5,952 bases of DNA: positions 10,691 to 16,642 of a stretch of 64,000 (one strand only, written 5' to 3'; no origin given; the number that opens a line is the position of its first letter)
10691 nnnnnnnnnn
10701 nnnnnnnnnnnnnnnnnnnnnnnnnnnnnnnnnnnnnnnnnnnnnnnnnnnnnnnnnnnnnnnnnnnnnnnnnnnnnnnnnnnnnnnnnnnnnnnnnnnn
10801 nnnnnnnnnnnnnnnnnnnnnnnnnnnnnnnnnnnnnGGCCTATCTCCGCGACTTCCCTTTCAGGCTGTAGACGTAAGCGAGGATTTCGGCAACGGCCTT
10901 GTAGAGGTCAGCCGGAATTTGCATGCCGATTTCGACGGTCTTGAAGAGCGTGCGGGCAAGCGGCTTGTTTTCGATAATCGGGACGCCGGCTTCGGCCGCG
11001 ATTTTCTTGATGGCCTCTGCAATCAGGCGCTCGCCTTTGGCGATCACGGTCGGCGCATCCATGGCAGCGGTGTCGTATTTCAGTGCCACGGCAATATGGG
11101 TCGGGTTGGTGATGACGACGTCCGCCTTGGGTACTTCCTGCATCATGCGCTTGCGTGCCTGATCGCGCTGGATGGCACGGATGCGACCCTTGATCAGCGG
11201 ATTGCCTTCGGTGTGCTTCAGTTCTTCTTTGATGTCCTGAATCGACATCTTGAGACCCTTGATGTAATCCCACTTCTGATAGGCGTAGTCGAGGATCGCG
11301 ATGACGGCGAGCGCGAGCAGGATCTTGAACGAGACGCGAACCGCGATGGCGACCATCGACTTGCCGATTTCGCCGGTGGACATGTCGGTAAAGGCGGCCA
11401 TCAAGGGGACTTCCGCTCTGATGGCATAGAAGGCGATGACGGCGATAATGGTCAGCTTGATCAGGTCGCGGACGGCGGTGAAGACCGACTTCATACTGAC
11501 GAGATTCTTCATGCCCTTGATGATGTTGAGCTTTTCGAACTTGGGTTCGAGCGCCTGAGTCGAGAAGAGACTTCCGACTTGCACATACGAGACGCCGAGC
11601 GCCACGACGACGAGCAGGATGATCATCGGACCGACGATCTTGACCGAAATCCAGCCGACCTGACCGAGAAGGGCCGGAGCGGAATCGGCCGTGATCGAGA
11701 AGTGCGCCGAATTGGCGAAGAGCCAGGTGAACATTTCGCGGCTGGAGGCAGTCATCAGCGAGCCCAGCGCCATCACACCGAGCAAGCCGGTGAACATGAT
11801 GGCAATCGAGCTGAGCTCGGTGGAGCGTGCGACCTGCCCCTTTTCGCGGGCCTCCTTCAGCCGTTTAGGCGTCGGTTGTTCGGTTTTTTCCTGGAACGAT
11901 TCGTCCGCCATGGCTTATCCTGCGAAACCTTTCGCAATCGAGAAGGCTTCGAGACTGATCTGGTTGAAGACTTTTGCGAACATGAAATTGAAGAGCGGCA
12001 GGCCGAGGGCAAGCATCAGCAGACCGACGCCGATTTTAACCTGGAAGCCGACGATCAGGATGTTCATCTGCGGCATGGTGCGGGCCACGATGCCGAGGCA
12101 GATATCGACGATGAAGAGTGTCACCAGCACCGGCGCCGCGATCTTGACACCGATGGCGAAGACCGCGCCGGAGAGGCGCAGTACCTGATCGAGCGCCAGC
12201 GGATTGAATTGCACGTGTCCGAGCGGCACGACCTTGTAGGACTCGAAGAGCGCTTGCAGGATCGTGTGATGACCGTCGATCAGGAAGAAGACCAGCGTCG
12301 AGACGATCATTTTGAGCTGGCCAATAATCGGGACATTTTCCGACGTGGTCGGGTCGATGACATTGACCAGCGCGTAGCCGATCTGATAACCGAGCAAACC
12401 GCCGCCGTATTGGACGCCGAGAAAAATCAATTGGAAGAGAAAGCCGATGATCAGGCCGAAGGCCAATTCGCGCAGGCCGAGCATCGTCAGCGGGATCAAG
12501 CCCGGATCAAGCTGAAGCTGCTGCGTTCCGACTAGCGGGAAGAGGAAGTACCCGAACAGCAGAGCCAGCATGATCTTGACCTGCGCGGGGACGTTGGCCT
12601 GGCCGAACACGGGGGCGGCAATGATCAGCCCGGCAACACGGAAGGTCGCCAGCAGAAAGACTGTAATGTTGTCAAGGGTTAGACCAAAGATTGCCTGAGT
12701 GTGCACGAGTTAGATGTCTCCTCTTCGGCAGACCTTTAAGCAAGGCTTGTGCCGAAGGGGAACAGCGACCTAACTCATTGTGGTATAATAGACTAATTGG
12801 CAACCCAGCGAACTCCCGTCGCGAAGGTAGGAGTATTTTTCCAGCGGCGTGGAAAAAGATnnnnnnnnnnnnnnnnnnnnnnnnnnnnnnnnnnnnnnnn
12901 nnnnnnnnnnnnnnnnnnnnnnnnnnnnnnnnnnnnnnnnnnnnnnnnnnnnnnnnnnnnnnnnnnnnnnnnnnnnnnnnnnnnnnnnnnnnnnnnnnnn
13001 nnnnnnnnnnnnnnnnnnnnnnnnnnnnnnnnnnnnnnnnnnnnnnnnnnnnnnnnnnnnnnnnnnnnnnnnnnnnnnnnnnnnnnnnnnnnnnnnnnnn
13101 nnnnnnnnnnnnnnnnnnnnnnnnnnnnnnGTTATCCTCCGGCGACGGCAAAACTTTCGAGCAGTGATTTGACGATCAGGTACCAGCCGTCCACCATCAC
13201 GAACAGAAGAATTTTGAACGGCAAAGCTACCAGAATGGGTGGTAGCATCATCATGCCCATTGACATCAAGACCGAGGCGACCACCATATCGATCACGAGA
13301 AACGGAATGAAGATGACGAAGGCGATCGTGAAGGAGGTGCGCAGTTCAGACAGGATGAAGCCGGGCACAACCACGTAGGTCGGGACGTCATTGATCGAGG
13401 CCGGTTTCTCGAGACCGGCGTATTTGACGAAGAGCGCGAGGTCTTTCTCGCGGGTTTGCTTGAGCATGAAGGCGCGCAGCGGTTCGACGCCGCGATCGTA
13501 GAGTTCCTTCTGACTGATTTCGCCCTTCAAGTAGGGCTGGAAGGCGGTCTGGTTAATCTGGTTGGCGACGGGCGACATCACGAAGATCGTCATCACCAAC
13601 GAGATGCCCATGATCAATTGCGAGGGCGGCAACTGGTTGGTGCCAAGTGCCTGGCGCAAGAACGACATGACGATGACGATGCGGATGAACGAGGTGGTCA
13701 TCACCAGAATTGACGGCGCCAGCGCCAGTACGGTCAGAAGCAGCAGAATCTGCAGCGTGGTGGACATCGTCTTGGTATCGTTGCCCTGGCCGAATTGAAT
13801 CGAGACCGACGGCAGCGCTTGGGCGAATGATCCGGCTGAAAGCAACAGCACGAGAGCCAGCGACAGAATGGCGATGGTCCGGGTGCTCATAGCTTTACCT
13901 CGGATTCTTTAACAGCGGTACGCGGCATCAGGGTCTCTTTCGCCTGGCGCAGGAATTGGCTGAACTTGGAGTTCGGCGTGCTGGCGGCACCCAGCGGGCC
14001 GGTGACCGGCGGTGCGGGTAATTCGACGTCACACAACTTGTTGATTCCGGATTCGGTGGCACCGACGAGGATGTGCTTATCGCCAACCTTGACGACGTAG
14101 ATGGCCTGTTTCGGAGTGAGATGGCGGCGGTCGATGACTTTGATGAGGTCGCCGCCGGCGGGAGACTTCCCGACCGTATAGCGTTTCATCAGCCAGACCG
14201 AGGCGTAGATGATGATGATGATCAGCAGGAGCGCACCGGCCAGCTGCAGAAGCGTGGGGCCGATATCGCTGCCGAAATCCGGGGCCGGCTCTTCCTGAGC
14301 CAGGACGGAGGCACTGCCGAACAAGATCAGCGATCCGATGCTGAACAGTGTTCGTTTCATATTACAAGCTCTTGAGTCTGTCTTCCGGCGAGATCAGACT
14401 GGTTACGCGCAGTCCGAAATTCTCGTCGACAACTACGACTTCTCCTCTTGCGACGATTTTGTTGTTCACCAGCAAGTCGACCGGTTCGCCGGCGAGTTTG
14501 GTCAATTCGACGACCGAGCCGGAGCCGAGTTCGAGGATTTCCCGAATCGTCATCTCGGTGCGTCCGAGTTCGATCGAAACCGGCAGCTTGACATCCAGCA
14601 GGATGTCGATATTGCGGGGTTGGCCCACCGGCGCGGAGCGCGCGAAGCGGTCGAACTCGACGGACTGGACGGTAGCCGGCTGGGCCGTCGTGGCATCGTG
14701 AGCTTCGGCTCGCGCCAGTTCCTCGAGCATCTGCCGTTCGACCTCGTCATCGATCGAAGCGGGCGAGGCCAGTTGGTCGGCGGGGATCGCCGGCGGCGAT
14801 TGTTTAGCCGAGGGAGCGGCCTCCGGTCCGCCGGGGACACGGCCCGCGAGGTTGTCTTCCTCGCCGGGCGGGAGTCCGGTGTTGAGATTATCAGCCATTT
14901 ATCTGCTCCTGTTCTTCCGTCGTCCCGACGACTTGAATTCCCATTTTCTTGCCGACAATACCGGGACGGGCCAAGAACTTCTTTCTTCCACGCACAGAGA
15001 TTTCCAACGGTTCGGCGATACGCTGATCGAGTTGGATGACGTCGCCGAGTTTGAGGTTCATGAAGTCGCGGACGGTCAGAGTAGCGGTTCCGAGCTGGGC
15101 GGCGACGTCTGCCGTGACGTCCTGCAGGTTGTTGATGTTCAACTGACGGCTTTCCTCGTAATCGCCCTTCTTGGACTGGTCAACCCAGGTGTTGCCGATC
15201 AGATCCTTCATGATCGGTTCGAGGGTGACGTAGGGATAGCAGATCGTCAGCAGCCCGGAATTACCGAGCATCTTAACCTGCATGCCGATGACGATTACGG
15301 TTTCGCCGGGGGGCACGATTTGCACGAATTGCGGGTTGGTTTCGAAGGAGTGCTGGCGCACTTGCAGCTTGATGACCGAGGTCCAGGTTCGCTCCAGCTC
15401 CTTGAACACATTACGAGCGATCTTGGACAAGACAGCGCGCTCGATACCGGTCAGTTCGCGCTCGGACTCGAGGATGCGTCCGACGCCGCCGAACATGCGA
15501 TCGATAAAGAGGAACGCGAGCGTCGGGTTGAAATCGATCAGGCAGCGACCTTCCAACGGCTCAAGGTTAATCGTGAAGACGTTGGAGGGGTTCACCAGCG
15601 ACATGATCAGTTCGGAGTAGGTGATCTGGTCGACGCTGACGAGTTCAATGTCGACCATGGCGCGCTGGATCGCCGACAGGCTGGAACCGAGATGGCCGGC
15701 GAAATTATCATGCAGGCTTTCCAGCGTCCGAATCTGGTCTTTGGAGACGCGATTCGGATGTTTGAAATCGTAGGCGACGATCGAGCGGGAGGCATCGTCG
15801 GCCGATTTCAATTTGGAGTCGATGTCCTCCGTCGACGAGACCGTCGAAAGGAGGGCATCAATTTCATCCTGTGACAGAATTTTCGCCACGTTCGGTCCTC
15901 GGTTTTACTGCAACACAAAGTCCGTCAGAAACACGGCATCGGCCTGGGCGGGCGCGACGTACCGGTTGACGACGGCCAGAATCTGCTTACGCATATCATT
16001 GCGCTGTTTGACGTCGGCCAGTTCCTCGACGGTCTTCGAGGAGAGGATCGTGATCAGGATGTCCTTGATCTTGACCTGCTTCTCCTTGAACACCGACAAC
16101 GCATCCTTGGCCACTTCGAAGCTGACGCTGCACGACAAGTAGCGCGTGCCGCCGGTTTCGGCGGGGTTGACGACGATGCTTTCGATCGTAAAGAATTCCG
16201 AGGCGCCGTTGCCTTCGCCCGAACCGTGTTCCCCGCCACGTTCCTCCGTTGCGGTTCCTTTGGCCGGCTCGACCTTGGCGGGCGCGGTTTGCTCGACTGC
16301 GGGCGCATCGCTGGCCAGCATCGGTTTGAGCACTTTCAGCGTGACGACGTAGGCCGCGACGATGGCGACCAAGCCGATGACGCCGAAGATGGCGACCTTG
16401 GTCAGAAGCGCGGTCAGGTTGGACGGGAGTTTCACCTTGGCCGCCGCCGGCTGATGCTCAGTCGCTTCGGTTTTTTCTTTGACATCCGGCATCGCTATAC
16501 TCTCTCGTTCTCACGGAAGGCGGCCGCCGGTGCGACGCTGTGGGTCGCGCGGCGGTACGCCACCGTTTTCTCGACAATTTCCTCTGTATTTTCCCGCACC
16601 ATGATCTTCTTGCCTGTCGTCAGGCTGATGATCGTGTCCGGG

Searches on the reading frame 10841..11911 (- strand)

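Call 5: search_protein_families(library=pfam, proteins=[window:10841-11911:-], max_evalue=0.001)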
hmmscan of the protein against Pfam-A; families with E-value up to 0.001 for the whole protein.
window:10841-11911:- (356 aa): 1 family
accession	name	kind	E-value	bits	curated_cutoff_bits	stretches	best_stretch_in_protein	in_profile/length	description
PF01312.24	Bac_export_2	-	1.3e-123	413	24.4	1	7-347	1-335/335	FlhB HrpN YscU SpaS Family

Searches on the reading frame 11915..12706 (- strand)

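Call 5: search_protein_families(library=pfam, proteins=[window:11915-12706:-], max_evalue=0.001)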
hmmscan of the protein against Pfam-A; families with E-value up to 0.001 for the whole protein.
window:11915-12706:- (263 aa): 1 family
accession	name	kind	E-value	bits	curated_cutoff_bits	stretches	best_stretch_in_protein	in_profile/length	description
PF01311.25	Bac_export_1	-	1.6e-65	221.3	27.8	1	15-249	2-229/230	Bacterial export proteins, family 1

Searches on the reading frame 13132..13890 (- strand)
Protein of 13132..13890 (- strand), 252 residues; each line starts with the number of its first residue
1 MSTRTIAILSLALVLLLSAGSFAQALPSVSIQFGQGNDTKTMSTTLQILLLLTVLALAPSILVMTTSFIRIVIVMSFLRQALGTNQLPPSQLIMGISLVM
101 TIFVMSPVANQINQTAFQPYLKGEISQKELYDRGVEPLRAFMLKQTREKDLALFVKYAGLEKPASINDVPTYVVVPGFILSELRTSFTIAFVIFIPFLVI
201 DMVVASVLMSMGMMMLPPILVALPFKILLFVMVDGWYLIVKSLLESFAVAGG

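Call 5: search_protein_families(library=pfam, proteins=[window:13132-13890:-], max_evalue=0.001)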
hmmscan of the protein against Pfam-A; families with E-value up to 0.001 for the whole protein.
window:13132-13890:- (252 aa): 1 family
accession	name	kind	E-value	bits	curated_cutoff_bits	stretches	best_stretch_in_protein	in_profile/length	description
PF00813.25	FliP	-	1.2e-79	267.2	26.9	1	51-243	1-191/191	FliP family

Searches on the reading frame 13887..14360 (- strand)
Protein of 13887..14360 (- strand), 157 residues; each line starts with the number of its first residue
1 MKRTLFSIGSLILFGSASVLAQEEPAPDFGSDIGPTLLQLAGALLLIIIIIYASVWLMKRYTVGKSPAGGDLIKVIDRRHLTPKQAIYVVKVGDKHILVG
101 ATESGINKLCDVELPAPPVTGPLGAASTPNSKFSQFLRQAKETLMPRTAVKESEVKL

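Call 5: search_protein_families(library=pfam, proteins=[window:13887-14360:-], max_evalue=0.001)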
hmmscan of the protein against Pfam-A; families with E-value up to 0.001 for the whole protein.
window:13887-14360:- (157 aa): 1 family
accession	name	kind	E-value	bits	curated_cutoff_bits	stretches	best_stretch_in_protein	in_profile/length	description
PF04347.18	FliO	-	8.4e-16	58.3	22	1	56-141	1-90/91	Flagellar biosynthesis protein, FliO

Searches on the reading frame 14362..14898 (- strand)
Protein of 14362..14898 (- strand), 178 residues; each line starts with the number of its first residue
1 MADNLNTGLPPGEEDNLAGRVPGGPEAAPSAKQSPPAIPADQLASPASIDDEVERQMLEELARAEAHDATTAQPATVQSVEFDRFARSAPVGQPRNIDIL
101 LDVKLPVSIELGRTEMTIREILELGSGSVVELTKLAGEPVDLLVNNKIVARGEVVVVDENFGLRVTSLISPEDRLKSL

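Call 5: search_protein_families(library=pfam, proteins=[window:14362-14898:-], max_evalue=0.001)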
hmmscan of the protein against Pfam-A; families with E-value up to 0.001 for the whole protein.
window:14362-14898:- (178 aa): 1 family
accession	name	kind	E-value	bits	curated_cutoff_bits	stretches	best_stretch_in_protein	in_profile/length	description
PF01052.25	FliMN_C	-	1.8e-25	89.1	23.8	1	100-169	3-72/73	Type III flagellar switch regulator (C-ring) FliN C-term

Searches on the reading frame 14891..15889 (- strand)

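Call 5: search_protein_families(library=pfam, proteins=[window:14891-15889:-], max_evalue=0.001)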
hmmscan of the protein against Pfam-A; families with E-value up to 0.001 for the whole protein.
window:14891-15889:- (332 aa): 2 families
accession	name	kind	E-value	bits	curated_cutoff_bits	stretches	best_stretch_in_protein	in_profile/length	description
PF02154.20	FliM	-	8.2e-61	205.7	27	1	40-230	1-192/192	Flagellar motor switch protein FliM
PF01052.25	FliMN_C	-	2.9e-21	75.6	23.8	1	254-322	2-70/73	Type III flagellar switch regulator (C-ring) FliN C-term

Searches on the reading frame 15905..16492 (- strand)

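Call 5: search_protein_families(library=pfam, proteins=[window:15905-16492:-], max_evalue=0.001)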
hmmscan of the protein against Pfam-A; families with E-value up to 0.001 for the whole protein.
window:15905-16492:- (195 aa): 1 family
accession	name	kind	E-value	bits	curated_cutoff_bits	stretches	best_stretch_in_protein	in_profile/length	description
PF03748.19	FliL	-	2.3e-18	67.1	24.6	1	100-195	1-103/103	Flagellar basal body-associated protein FliL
